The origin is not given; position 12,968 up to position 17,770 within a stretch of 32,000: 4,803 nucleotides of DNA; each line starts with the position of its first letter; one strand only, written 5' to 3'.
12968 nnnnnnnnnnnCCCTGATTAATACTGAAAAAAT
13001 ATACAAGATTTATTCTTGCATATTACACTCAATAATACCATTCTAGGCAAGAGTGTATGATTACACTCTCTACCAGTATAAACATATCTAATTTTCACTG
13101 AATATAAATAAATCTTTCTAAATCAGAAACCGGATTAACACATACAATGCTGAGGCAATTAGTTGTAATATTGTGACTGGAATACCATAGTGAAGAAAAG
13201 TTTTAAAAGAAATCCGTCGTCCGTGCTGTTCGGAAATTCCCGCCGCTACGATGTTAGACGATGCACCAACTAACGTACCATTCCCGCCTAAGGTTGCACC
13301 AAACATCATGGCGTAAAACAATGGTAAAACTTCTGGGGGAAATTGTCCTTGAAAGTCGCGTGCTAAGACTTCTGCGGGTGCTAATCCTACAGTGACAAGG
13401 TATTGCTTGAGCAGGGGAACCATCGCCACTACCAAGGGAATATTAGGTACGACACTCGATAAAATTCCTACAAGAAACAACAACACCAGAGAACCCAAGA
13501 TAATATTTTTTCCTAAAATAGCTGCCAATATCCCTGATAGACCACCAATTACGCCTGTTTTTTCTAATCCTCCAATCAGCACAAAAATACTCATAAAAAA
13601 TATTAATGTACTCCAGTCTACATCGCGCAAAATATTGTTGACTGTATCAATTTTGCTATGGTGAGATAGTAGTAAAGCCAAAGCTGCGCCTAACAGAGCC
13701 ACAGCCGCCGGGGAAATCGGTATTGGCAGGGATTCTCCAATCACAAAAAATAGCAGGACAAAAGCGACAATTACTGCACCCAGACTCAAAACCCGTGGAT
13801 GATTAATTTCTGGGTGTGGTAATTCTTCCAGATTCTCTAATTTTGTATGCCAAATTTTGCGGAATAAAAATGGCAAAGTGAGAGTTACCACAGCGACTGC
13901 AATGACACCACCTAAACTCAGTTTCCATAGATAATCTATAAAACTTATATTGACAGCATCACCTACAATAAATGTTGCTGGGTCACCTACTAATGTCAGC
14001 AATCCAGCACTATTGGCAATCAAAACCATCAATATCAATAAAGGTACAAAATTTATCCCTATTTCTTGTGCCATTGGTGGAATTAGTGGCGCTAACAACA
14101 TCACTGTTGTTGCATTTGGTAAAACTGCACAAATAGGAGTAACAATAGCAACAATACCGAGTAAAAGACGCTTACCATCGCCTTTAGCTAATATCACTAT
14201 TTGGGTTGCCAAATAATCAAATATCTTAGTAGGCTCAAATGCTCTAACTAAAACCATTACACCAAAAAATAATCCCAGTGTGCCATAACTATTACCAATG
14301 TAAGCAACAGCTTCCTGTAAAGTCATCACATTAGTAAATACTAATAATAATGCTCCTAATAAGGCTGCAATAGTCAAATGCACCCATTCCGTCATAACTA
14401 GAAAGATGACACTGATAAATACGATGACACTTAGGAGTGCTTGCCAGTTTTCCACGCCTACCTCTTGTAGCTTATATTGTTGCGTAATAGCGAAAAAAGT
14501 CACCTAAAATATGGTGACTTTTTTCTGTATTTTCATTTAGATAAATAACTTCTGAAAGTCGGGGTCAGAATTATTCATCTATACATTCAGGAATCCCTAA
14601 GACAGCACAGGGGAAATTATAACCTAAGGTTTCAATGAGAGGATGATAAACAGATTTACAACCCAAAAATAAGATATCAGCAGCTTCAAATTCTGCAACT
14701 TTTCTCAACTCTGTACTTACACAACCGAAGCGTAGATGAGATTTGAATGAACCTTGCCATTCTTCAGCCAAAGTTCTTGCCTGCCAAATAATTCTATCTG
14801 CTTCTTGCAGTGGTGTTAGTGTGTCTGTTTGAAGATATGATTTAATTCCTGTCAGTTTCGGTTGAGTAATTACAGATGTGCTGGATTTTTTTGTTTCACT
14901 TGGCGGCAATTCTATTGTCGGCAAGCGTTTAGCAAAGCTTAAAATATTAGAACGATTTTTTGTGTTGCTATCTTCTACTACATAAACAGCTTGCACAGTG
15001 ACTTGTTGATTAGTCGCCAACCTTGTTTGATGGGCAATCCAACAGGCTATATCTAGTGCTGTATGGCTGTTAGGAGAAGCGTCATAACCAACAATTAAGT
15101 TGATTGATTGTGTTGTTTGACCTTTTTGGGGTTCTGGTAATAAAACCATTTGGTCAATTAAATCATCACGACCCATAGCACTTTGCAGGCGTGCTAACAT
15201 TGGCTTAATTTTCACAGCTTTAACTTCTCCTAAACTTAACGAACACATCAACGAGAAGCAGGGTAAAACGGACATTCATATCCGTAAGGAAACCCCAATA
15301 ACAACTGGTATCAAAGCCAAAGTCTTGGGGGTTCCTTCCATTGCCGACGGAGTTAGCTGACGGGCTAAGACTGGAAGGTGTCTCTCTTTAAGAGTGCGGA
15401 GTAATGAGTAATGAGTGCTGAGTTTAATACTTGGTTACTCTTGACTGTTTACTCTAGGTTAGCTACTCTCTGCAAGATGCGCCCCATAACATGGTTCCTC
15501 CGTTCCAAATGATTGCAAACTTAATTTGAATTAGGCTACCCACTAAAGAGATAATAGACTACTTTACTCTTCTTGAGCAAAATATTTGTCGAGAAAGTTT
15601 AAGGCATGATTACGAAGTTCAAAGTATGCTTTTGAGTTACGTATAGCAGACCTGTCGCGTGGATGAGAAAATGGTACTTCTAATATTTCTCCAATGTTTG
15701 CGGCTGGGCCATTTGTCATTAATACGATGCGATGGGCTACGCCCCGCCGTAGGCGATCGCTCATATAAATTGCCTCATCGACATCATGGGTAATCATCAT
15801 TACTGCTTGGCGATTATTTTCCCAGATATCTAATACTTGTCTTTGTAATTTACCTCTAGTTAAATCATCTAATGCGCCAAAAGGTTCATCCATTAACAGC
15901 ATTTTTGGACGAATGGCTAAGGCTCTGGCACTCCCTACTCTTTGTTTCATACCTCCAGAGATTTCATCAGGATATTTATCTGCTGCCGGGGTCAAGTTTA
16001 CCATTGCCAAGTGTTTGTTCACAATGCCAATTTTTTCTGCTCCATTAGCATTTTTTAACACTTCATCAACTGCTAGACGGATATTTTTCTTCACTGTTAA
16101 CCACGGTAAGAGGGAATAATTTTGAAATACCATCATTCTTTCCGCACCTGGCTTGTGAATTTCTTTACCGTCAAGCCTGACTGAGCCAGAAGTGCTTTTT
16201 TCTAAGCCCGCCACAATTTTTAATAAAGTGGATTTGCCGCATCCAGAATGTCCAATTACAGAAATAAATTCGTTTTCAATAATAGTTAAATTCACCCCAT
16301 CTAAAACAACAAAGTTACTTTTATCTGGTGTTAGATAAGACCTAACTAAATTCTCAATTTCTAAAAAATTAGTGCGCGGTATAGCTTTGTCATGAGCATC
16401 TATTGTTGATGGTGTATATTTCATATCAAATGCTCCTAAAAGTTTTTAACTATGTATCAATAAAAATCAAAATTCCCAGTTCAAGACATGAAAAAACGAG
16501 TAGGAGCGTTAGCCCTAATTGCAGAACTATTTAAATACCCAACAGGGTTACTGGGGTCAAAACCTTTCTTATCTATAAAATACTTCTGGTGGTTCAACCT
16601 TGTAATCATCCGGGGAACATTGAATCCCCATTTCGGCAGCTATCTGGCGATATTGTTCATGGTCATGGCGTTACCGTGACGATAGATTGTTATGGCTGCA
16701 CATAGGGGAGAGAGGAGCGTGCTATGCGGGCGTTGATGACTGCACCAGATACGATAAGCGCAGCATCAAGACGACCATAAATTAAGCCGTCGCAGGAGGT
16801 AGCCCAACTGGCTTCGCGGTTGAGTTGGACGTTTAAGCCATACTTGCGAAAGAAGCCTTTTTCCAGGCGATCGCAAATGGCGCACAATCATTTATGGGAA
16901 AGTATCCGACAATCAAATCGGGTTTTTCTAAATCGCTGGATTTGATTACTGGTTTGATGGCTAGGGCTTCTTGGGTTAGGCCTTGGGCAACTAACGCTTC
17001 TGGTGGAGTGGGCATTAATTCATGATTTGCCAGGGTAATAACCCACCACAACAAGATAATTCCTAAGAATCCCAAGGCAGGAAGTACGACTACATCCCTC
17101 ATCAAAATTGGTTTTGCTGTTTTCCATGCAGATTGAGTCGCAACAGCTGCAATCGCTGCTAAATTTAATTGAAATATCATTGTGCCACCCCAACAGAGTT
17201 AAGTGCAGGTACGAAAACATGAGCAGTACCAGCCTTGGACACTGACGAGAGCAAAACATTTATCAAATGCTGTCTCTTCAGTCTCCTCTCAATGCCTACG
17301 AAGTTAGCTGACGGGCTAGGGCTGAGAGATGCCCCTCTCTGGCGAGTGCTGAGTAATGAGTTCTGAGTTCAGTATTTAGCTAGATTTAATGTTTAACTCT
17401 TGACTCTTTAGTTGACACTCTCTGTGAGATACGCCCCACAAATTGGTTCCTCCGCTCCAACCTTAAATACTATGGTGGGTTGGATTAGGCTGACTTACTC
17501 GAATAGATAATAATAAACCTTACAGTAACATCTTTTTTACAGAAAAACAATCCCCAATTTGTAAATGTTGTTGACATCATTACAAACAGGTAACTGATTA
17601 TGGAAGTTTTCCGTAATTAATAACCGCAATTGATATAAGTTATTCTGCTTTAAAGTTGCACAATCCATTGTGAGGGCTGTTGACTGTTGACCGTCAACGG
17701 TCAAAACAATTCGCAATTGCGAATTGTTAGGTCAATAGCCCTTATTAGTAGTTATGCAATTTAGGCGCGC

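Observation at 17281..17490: c-di-AMP (ydaO-class) riboswitch-like leader kept in front of a decayed ABC-transporter operon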

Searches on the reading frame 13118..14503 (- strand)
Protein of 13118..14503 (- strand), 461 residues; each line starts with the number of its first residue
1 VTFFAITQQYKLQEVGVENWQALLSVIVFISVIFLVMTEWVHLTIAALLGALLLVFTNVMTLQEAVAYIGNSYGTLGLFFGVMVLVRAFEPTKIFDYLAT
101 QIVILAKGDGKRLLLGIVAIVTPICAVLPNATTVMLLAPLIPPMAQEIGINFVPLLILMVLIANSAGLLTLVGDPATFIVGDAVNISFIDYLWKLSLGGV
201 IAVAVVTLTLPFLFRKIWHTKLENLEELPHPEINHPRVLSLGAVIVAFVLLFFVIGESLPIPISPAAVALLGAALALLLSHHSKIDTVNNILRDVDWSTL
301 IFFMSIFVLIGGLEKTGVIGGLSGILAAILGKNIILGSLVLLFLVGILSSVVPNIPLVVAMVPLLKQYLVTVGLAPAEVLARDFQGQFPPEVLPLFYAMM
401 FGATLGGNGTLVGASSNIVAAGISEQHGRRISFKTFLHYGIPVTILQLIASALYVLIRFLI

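Call 5: search_protein_families(library=pfam, proteins=[window:13118-14503:-], max_evalue=0.01)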
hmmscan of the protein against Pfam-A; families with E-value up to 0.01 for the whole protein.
window:13118-14503:- (461 aa): 2 families
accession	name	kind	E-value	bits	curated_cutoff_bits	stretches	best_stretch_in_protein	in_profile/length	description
PF03600.22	CitMHS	-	2e-63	215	31.9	2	33-378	1-327/336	Citrate transporter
PF02040.21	ArsB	-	2.3e-17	63.9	22.2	1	25-451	2-415/423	Arsenical pump membrane protein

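Call 26: search_protein_families(library=ncbifam, proteins=[window:13118-14503:-], max_evalue=0.00001)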
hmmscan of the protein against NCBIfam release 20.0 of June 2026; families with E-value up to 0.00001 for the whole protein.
window:13118-14503:- (461 aa): 6 families
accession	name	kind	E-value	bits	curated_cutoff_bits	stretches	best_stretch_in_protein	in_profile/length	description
NF011980.0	PRK15445.1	subfamily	1.4e-29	103.4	457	1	23-454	3-423/430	arsenical efflux pump membrane protein ArsB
NF033877.0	arsB_Sta_pI258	exception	1.5e-27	96.8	760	1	23-456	3-423/429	arsenite efflux transporter membrane subunit ArsB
TIGR00935.1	2a45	subfamily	1.3e-26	93.8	415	1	24-454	2-419/426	arsenite/antimonite efflux transporter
TIGR00785.1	dass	subfamily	1.6e-26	93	198.6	2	22-365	10-371/444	DASS family sodium-coupled anion symporter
NF040989.1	MamN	equivalog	2.4e-25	89.1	500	1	21-457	2-434/437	magnetosome biogenesis transporter MamN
TIGR00775.1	NhaD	equivalog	2.7e-14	52.8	577.1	1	73-364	61-346/420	NhaD family Na+:H+ antiporter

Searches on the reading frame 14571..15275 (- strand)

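Call 5: search_protein_families(library=pfam, proteins=[window:14571-15275:-], max_evalue=0.01)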
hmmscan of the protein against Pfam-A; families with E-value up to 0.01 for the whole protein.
window:14571-15275:- (234 aa): 1 family
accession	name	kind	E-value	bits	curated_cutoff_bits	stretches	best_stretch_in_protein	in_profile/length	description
PF00582.32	Usp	-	3e-07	31.5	24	1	60-207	5-112/141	Universal stress protein family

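Call 26: search_protein_families(library=ncbifam, proteins=[window:14571-15275:-], max_evalue=0.00001)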
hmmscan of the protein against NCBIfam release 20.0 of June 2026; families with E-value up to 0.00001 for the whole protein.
window:14571-15275:- (234 aa): 0 families

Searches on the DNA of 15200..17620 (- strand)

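Call 9: search_rna_families(sources=[L001, L004, L008, L022, L028, L037, L038, L039, L051, L058, L076], threshold=gathering)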
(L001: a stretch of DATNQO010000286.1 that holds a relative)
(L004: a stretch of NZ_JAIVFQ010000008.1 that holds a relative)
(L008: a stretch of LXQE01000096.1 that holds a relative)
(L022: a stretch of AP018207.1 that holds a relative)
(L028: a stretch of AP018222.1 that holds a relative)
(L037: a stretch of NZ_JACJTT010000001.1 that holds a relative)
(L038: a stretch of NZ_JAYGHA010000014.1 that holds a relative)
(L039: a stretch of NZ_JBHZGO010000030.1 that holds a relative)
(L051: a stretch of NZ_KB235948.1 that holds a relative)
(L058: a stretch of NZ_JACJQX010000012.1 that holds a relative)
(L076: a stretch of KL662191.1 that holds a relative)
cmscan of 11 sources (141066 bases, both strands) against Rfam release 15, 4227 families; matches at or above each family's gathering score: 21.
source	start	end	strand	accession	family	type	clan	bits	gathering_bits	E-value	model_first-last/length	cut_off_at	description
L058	3331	3479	+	RF00379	c-di-AMP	Cis-reg; riboswitch;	-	74.3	38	4.6e-15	1-134/134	no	c-di-AMP riboswitch aptamer (ydaO/yuaA leader)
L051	2998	3166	+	RF00379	c-di-AMP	Cis-reg; riboswitch;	-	72.7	38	1.3e-14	1-134/134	no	c-di-AMP riboswitch aptamer (ydaO/yuaA leader)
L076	3366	3486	+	RF00379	c-di-AMP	Cis-reg; riboswitch;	-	72.1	38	1.9e-14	1-134/134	no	c-di-AMP riboswitch aptamer (ydaO/yuaA leader)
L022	3280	3457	+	RF00379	c-di-AMP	Cis-reg; riboswitch;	-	70.4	38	5.9e-14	1-134/134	no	c-di-AMP riboswitch aptamer (ydaO/yuaA leader)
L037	3285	3489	+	RF00379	c-di-AMP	Cis-reg; riboswitch;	-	70.2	38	6.8e-14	1-134/134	no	c-di-AMP riboswitch aptamer (ydaO/yuaA leader)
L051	1002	1135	+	RF00379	c-di-AMP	Cis-reg; riboswitch;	-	69.5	38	1e-13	1-134/134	no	c-di-AMP riboswitch aptamer (ydaO/yuaA leader)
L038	3110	3306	+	RF00379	c-di-AMP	Cis-reg; riboswitch;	-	66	38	1e-12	1-134/134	no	c-di-AMP riboswitch aptamer (ydaO/yuaA leader)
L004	3019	3247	+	RF00379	c-di-AMP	Cis-reg; riboswitch;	-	65.9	38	1.1e-12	1-134/134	no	c-di-AMP riboswitch aptamer (ydaO/yuaA leader)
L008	3251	3471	+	RF00379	c-di-AMP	Cis-reg; riboswitch;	-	65.5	38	1.4e-12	1-134/134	no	c-di-AMP riboswitch aptamer (ydaO/yuaA leader)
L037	6963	7079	+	RF00379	c-di-AMP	Cis-reg; riboswitch;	-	64.9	38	2e-12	1-134/134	no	c-di-AMP riboswitch aptamer (ydaO/yuaA leader)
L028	3042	3318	+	RF00379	c-di-AMP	Cis-reg; riboswitch;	-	62.1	38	1.2e-11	1-134/134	no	c-di-AMP riboswitch aptamer (ydaO/yuaA leader)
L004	6876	6990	+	RF00379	c-di-AMP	Cis-reg; riboswitch;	-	61.8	38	1.4e-11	1-134/134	no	c-di-AMP riboswitch aptamer (ydaO/yuaA leader)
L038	7106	7223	+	RF00379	c-di-AMP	Cis-reg; riboswitch;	-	59.7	38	5.5e-11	1-134/134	no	c-di-AMP riboswitch aptamer (ydaO/yuaA leader)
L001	3084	3364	+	RF00379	c-di-AMP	Cis-reg; riboswitch;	-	57.5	38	2.3e-10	1-134/134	no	c-di-AMP riboswitch aptamer (ydaO/yuaA leader)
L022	6876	6988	+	RF00379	c-di-AMP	Cis-reg; riboswitch;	-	56.7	38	3.9e-10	1-134/134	no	c-di-AMP riboswitch aptamer (ydaO/yuaA leader)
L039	3070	3270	+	RF00379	c-di-AMP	Cis-reg; riboswitch;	-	55.6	38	7.5e-10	1-134/134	no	c-di-AMP riboswitch aptamer (ydaO/yuaA leader)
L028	6875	7087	+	RF00379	c-di-AMP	Cis-reg; riboswitch;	-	55.3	38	9.2e-10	1-134/134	no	c-di-AMP riboswitch aptamer (ydaO/yuaA leader)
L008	6855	7067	+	RF00379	c-di-AMP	Cis-reg; riboswitch;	-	55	38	1.2e-09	1-134/134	no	c-di-AMP riboswitch aptamer (ydaO/yuaA leader)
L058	1306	1486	+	RF00379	c-di-AMP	Cis-reg; riboswitch;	-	50.9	38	1.6e-08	1-134/134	no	c-di-AMP riboswitch aptamer (ydaO/yuaA leader)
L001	6870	7118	+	RF00379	c-di-AMP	Cis-reg; riboswitch;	-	42.3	38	3.9e-06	1-134/134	no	c-di-AMP riboswitch aptamer (ydaO/yuaA leader)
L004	2398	2458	-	RF01762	whalefall-1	Gene; sRNA;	-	39.3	37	1.8e-06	1-56/56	no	Whalefall-1 RNA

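Call 40: search_rna_families(source=window, start=15200, end=17620, threshold=evalue, max_evalue=1)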
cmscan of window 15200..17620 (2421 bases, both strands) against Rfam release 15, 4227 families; matches with E-value up to 1: 2.
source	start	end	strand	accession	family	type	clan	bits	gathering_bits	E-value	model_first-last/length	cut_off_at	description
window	17278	17501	-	RF00379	c-di-AMP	Cis-reg; riboswitch;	-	66.9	38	9.3e-15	1-134/134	no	c-di-AMP riboswitch aptamer (ydaO/yuaA leader)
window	15327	15547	-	RF00379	c-di-AMP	Cis-reg; riboswitch;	-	51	38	2.6e-10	1-134/134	no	c-di-AMP riboswitch aptamer (ydaO/yuaA leader)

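Call 59: search_rna_families(sources=[L031, L064, L045, L048, L054, L041, L042, L049, L071, L033, L063, L072], threshold=gathering)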
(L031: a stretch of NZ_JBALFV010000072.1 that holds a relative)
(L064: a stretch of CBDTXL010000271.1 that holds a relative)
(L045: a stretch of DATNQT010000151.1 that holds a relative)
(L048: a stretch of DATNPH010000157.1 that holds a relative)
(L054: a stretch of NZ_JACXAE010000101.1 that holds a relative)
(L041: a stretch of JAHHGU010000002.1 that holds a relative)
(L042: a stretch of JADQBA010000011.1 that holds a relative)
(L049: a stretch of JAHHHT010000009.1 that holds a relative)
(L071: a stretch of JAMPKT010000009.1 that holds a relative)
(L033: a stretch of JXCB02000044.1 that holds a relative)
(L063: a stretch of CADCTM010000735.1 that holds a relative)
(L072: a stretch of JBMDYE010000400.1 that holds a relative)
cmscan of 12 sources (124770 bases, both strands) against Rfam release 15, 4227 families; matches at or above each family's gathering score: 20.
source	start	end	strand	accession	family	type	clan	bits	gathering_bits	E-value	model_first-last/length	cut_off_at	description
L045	3199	3358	+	RF00379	c-di-AMP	Cis-reg; riboswitch;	-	82.5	38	2.2e-17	1-134/134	no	c-di-AMP riboswitch aptamer (ydaO/yuaA leader)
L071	1142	1354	+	RF00379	c-di-AMP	Cis-reg; riboswitch;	-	75.7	38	1.8e-15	1-134/134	no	c-di-AMP riboswitch aptamer (ydaO/yuaA leader)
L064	1762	1938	+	RF00379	c-di-AMP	Cis-reg; riboswitch;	-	75.1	38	2.6e-15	1-134/134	no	c-di-AMP riboswitch aptamer (ydaO/yuaA leader)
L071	3127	3339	+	RF00379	c-di-AMP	Cis-reg; riboswitch;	-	74.5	38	3.7e-15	1-134/134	no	c-di-AMP riboswitch aptamer (ydaO/yuaA leader)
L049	3146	3314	+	RF00379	c-di-AMP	Cis-reg; riboswitch;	-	72.5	38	1.3e-14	1-134/134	no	c-di-AMP riboswitch aptamer (ydaO/yuaA leader)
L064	8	169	+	RF00379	c-di-AMP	Cis-reg; riboswitch;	-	72.2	38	1.6e-14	11-134/134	no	c-di-AMP riboswitch aptamer (ydaO/yuaA leader)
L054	6834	6976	+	RF00379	c-di-AMP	Cis-reg; riboswitch;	-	68.4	38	1.9e-13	1-134/134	no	c-di-AMP riboswitch aptamer (ydaO/yuaA leader)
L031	3774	3991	+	RF00379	c-di-AMP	Cis-reg; riboswitch;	-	67.9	38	2.5e-13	1-134/134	no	c-di-AMP riboswitch aptamer (ydaO/yuaA leader)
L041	2925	3078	+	RF00379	c-di-AMP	Cis-reg; riboswitch;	-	67.6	38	3.2e-13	1-134/134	no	c-di-AMP riboswitch aptamer (ydaO/yuaA leader)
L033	3010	3227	+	RF00379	c-di-AMP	Cis-reg; riboswitch;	-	66.6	38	6e-13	1-134/134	no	c-di-AMP riboswitch aptamer (ydaO/yuaA leader)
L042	3194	3419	+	RF00379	c-di-AMP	Cis-reg; riboswitch;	-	66.1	38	8.1e-13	1-134/134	no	c-di-AMP riboswitch aptamer (ydaO/yuaA leader)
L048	3223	3362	+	RF00379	c-di-AMP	Cis-reg; riboswitch;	-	64.9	38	1.7e-12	1-134/134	no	c-di-AMP riboswitch aptamer (ydaO/yuaA leader)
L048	6895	7020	+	RF00379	c-di-AMP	Cis-reg; riboswitch;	-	64.4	38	2.5e-12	1-134/134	no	c-di-AMP riboswitch aptamer (ydaO/yuaA leader)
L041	6882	7007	+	RF00379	c-di-AMP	Cis-reg; riboswitch;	-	63.6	38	4.1e-12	1-134/134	no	c-di-AMP riboswitch aptamer (ydaO/yuaA leader)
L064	5346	5472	+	RF00379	c-di-AMP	Cis-reg; riboswitch;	-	60.7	38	2.6e-11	1-134/134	no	c-di-AMP riboswitch aptamer (ydaO/yuaA leader)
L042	7001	7116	+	RF00379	c-di-AMP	Cis-reg; riboswitch;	-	59.3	38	6.4e-11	1-134/134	no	c-di-AMP riboswitch aptamer (ydaO/yuaA leader)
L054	3302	3488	+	RF00379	c-di-AMP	Cis-reg; riboswitch;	-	58.9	38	8.1e-11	1-134/134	no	c-di-AMP riboswitch aptamer (ydaO/yuaA leader)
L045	6892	7020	+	RF00379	c-di-AMP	Cis-reg; riboswitch;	-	56.8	38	3.1e-10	1-134/134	no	c-di-AMP riboswitch aptamer (ydaO/yuaA leader)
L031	6900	7116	+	RF00379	c-di-AMP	Cis-reg; riboswitch;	-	53.6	38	2.5e-09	1-134/134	no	c-di-AMP riboswitch aptamer (ydaO/yuaA leader)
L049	2202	2369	+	RF00379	c-di-AMP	Cis-reg; riboswitch;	-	40.9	38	8.6e-06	1-134/134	no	c-di-AMP riboswitch aptamer (ydaO/yuaA leader)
